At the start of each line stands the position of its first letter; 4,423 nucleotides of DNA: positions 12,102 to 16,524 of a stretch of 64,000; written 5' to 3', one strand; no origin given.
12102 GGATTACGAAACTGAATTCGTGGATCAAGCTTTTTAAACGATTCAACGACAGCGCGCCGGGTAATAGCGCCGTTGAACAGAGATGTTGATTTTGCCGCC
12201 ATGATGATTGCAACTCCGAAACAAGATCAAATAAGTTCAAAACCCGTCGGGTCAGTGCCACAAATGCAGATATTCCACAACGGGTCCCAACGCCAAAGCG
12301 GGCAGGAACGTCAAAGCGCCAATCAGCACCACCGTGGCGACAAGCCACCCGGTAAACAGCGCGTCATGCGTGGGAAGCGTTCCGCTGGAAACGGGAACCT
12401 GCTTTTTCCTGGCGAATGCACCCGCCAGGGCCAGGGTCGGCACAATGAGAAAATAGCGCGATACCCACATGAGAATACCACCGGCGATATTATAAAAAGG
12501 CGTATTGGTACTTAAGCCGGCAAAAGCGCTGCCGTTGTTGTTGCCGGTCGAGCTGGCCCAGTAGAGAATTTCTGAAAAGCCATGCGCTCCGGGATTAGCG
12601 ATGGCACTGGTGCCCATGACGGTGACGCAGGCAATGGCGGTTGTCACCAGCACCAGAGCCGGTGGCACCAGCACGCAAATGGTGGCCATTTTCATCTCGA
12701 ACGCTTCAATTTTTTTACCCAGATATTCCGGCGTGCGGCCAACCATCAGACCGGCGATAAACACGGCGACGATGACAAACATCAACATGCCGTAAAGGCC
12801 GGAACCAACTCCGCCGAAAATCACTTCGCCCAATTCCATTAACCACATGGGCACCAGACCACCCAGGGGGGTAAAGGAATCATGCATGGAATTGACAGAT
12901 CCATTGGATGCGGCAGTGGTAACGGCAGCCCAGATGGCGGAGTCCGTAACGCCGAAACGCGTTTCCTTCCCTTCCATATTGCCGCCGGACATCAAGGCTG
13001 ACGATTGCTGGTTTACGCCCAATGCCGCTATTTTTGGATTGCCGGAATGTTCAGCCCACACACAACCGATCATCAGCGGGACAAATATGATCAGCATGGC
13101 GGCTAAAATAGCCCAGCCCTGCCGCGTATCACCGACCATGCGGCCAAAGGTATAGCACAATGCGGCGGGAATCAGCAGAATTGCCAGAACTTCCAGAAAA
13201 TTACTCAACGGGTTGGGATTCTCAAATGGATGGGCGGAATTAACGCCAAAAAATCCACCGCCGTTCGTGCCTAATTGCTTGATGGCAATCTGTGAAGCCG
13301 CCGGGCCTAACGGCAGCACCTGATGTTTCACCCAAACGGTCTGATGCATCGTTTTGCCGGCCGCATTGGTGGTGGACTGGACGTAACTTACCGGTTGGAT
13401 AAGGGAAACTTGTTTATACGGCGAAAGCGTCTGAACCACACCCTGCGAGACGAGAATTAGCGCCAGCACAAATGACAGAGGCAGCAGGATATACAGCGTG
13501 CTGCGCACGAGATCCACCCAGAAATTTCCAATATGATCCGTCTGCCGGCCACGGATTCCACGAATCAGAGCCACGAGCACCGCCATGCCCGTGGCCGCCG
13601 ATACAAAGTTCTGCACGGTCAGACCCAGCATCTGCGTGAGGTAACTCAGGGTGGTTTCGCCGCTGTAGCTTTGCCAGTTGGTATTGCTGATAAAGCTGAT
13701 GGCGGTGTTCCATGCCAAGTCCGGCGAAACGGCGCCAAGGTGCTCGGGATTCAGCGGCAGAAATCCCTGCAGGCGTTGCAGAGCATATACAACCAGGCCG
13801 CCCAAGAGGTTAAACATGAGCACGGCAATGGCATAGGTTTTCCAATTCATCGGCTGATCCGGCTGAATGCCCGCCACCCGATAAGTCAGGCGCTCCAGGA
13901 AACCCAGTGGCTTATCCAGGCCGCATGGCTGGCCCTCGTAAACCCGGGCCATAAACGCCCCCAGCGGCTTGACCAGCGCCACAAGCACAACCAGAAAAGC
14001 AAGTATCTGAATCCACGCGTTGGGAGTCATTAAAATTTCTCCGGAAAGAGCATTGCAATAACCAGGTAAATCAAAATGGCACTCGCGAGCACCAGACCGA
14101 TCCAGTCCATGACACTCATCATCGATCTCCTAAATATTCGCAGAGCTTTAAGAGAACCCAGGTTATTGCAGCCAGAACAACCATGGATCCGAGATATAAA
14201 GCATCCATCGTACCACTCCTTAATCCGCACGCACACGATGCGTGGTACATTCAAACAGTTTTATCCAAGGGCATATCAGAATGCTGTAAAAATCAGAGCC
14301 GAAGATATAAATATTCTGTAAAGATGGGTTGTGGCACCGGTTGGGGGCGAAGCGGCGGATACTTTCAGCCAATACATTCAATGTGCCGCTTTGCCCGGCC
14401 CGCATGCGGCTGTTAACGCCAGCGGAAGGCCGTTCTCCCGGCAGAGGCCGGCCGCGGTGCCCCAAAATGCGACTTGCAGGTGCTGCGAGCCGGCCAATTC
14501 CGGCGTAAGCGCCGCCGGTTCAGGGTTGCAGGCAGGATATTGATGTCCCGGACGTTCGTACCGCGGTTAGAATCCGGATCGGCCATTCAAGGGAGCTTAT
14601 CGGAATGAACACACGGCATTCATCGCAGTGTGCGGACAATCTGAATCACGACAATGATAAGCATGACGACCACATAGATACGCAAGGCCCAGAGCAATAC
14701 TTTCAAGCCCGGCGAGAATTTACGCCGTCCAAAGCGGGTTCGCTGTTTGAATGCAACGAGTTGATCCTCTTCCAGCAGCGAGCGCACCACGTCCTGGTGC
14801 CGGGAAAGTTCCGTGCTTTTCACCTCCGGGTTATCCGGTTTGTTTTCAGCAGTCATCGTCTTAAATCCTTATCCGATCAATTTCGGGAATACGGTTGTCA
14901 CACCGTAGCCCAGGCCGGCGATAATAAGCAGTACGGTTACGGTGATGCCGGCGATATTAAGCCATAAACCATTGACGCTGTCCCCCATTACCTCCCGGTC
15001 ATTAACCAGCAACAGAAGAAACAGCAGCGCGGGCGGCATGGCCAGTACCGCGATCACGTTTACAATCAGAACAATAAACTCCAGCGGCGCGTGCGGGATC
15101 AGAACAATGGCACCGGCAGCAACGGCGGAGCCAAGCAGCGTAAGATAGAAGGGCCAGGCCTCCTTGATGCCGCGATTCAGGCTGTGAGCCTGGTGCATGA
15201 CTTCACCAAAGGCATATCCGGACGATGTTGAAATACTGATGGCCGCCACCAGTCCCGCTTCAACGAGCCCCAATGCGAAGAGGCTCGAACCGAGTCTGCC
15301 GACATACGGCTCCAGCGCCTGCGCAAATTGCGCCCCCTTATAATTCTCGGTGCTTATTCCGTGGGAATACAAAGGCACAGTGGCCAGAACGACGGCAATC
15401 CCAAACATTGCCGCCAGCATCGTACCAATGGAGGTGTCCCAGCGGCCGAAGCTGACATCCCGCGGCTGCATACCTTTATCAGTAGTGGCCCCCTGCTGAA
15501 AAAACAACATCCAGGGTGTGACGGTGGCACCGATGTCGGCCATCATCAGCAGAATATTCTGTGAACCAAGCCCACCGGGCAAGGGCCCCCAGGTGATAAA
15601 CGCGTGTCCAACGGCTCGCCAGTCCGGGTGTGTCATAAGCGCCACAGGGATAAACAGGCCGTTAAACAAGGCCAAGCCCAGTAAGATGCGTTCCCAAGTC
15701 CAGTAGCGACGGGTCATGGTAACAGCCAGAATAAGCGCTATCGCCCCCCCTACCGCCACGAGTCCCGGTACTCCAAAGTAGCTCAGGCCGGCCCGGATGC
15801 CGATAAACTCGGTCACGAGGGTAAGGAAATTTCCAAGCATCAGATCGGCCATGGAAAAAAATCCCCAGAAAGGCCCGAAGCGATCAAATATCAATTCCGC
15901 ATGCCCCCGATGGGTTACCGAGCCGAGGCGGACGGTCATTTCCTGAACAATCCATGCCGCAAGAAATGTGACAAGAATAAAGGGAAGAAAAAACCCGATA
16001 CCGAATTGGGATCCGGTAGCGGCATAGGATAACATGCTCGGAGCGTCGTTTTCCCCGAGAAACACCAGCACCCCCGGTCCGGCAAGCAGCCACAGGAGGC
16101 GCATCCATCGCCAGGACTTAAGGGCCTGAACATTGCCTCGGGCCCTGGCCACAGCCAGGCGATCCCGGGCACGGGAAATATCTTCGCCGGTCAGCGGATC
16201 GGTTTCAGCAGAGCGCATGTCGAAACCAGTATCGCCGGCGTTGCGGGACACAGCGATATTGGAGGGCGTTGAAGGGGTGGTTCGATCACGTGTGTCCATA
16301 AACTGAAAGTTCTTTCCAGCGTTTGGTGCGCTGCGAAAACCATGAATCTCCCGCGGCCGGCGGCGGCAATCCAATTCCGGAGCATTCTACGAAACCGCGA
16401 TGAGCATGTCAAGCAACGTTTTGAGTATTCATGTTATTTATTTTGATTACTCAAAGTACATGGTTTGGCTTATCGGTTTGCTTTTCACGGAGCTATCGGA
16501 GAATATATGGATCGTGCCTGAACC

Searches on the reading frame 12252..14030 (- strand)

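Call 51: search_protein_families(library=pfam, proteins=[window:12252-14030:-], max_evalue=0.000001)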
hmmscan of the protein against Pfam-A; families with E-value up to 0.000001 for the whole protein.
window:12252-14030:- (592 aa): 1 family
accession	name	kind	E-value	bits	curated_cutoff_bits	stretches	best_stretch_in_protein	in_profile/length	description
PF03814.21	KdpA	-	3.3e-246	818.2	22.6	1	11-588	2-548/548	Potassium-transporting ATPase A subunit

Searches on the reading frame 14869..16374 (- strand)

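Call 51: search_protein_families(library=pfam, proteins=[window:14869-16374:-], max_evalue=0.000001)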
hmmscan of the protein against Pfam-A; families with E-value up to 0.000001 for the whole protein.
window:14869-16374:- (501 aa): 1 family
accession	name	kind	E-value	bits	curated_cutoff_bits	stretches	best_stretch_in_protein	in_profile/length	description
PF01566.24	Nramp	-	3.5e-58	197.8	29.8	1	116-469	3-356/357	Natural resistance-associated macrophage protein-like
